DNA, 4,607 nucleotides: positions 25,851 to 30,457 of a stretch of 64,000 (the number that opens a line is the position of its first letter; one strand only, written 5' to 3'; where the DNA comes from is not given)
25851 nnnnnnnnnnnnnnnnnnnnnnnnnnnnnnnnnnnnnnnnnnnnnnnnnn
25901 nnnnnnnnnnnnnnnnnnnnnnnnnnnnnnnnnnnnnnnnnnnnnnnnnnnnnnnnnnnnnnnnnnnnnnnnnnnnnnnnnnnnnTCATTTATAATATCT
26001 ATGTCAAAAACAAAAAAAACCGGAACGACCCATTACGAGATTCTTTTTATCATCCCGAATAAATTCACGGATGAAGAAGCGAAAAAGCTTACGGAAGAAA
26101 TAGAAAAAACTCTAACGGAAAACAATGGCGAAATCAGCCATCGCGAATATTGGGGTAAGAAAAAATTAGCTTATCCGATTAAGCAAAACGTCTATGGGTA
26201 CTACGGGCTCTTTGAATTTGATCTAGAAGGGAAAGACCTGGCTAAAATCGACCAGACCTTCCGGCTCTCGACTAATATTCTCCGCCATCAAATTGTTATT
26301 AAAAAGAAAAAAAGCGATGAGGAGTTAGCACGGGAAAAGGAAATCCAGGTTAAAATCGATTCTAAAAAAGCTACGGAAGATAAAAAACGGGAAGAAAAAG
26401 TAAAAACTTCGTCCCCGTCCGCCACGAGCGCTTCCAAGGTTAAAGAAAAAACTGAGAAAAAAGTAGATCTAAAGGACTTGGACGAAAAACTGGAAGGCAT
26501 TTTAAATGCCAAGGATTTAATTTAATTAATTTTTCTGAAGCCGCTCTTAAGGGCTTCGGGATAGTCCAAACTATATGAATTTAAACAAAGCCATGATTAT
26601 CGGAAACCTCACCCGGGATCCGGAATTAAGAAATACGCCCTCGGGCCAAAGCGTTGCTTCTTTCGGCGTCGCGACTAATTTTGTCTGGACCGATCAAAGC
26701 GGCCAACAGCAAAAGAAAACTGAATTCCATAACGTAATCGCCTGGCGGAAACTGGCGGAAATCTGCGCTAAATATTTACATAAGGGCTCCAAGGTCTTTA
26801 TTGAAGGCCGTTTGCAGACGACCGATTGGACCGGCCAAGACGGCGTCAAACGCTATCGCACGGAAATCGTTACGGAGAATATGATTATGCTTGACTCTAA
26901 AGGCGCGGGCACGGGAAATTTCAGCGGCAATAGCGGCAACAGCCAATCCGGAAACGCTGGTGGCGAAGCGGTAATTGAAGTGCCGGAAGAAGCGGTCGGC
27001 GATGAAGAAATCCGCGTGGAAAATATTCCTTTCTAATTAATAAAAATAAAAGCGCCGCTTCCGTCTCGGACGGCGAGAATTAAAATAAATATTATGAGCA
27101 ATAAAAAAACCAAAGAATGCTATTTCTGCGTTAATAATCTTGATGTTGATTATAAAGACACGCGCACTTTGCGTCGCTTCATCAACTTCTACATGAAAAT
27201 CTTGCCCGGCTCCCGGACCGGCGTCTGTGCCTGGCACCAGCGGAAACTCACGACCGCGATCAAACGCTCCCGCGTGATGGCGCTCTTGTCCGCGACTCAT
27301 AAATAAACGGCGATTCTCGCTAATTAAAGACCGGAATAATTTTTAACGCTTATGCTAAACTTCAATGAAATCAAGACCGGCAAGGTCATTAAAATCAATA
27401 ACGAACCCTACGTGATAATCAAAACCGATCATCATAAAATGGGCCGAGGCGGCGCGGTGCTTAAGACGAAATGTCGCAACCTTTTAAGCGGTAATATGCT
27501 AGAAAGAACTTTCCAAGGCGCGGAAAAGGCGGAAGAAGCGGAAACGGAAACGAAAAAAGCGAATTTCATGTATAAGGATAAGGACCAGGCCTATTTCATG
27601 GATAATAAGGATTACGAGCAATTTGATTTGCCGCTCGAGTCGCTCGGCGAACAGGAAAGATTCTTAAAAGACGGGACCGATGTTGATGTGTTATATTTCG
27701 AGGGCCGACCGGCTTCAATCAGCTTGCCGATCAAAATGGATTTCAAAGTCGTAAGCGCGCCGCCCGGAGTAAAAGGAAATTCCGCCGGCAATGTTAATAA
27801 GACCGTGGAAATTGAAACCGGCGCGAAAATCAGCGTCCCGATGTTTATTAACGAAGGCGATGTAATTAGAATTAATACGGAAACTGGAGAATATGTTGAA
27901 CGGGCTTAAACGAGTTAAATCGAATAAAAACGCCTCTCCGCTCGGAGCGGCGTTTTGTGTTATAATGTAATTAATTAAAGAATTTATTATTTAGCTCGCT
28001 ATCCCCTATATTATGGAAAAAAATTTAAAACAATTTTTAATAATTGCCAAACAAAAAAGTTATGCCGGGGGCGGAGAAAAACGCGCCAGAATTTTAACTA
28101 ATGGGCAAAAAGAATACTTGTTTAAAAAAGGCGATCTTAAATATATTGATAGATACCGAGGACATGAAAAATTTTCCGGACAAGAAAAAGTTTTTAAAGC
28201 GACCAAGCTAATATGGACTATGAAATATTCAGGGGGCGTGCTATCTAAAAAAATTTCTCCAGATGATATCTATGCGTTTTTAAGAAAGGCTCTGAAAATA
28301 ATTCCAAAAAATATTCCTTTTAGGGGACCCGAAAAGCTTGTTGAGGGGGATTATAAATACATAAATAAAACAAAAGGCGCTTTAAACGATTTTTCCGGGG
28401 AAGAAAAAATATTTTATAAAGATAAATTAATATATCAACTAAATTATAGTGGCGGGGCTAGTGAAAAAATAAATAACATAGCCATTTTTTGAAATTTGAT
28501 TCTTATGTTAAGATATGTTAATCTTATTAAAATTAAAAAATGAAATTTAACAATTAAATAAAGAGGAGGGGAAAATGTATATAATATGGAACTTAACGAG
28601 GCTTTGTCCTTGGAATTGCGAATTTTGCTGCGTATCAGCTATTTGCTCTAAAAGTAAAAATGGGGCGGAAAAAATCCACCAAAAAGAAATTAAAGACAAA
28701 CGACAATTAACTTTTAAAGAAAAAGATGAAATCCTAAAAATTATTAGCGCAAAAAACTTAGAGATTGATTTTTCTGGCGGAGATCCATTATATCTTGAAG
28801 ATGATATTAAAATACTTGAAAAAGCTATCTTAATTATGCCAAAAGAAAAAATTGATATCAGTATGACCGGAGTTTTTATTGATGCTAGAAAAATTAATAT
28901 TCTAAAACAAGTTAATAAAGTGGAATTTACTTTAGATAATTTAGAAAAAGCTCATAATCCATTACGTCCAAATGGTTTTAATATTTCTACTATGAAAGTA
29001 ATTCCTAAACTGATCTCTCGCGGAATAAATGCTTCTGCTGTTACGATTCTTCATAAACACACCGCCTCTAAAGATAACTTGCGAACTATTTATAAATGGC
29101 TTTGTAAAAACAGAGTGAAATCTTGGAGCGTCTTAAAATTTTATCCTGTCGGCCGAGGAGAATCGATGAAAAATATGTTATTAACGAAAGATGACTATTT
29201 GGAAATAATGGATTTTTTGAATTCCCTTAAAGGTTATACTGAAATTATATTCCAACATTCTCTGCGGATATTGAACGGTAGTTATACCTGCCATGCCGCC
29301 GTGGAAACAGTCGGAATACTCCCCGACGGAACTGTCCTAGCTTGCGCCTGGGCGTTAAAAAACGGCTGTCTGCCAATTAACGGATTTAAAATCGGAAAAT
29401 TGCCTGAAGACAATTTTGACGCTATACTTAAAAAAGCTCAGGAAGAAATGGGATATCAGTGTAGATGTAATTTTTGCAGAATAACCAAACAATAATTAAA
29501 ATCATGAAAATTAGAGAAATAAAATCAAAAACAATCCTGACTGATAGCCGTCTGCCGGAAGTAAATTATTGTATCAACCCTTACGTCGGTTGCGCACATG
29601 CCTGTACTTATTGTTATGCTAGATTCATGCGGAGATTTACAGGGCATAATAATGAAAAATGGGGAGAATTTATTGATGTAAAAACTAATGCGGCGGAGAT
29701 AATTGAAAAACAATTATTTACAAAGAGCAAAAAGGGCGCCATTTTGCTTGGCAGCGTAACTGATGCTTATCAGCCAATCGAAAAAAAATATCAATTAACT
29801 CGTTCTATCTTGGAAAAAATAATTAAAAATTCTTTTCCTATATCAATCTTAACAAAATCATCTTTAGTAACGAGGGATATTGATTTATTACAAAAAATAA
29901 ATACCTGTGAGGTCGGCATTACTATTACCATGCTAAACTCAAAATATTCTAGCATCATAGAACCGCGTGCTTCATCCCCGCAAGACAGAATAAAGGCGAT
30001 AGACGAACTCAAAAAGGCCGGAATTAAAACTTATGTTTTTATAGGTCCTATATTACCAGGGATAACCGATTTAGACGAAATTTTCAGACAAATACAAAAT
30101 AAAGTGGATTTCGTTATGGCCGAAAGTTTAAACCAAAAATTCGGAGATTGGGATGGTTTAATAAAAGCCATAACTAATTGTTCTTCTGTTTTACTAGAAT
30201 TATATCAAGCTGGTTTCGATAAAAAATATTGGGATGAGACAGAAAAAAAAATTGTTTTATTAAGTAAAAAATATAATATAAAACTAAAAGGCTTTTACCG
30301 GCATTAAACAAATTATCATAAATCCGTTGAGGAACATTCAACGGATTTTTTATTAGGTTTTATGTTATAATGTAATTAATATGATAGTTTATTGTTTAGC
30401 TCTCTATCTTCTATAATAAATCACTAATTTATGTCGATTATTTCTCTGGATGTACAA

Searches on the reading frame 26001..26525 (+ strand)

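Call 25: search_protein_families(library=pfam, proteins=[window:26001-26525:+], max_evalue=0.0001)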
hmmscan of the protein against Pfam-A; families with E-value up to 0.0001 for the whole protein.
window:26001-26525:+ (174 aa): 1 family
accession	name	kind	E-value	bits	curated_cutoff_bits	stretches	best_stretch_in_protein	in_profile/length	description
PF01250.22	Ribosomal_S6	-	1.9e-25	89.3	27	1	11-99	1-89/90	Ribosomal protein S6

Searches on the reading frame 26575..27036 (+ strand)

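Call 25: search_protein_families(library=pfam, proteins=[window:26575-27036:+], max_evalue=0.0001)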
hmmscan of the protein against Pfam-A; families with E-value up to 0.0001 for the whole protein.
window:26575-27036:+ (153 aa): 1 family
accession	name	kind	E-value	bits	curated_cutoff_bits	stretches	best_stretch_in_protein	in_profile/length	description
PF00436.31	SSB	-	2.7e-38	130.6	26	1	3-106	1-104/104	Single-strand binding protein family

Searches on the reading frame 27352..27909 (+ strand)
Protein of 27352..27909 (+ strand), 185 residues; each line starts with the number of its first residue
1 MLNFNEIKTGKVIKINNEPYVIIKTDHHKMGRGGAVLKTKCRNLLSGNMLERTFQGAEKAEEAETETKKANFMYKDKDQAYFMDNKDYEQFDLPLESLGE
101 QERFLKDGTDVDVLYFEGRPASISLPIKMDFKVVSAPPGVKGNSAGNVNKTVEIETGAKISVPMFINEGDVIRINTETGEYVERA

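Call 25: search_protein_families(library=pfam, proteins=[window:27352-27909:+], max_evalue=0.0001)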
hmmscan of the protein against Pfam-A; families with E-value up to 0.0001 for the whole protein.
window:27352-27909:+ (185 aa): 3 families
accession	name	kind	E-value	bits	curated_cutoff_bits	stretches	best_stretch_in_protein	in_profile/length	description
PF09285.17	Elong-fact-P_C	-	1.8e-22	79.2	25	1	130-184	2-56/56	Elongation factor P, C-terminal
PF08207.18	EFP_N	-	2.3e-20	72.8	23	1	5-59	3-57/58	Elongation factor P (EF-P) KOW-like domain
PF01132.26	EFP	-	5.8e-18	65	27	1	68-120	1-53/54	Elongation factor P (EF-P) OB domain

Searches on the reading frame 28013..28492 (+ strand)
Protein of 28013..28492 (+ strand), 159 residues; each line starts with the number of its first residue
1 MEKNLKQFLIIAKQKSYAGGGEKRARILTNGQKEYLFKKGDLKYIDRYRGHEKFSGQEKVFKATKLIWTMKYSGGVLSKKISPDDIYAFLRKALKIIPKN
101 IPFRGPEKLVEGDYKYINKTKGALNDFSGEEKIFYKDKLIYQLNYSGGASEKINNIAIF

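Call 25: search_protein_families(library=pfam, proteins=[window:28013-28492:+], max_evalue=0.0001)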
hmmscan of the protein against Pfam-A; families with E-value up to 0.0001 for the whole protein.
window:28013-28492:+ (159 aa): 1 family
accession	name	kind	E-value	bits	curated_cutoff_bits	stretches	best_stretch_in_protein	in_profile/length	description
PF18931.5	DUF5680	-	7.7e-33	113.4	25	1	46-149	1-103/104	Domain of unknown function (DUF5680)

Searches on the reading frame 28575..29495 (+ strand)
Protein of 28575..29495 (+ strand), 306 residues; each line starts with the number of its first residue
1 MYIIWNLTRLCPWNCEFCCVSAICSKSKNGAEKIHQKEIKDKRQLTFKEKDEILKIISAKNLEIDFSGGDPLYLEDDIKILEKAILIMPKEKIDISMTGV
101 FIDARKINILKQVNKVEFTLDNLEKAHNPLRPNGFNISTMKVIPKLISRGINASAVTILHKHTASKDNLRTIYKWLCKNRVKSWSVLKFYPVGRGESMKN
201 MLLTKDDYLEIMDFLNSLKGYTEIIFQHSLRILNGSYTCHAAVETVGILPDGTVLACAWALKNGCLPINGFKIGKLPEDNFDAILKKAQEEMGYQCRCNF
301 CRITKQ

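Call 26: search_protein_families(library=pfam, proteins=[window:28575-29495:+], max_evalue=0.0001)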
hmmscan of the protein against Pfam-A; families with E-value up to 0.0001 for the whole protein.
window:28575-29495:+ (306 aa): 1 family
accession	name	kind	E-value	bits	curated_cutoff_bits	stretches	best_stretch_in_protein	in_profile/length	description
PF04055.27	Radical_SAM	-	2e-13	51.3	29.5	1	6-173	2-163/166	Radical SAM superfamily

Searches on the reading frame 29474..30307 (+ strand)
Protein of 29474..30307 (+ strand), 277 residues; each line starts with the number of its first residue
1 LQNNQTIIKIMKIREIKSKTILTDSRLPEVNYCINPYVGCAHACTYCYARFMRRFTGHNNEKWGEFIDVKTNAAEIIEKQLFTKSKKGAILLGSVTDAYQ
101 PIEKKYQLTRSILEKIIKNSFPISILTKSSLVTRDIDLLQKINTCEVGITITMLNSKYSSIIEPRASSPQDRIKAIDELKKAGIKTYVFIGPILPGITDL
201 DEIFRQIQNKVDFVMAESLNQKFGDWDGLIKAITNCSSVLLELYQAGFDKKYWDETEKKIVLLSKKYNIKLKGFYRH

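Call 26: search_protein_families(library=pfam, proteins=[window:29474-30307:+], max_evalue=0.0001)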
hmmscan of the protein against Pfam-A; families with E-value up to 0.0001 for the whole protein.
window:29474-30307:+ (277 aa): 1 family
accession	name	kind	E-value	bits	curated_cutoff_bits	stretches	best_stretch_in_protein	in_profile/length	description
PF04055.27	Radical_SAM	-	6.6e-19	69.1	29.5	1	34-201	1-158/166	Radical SAM superfamily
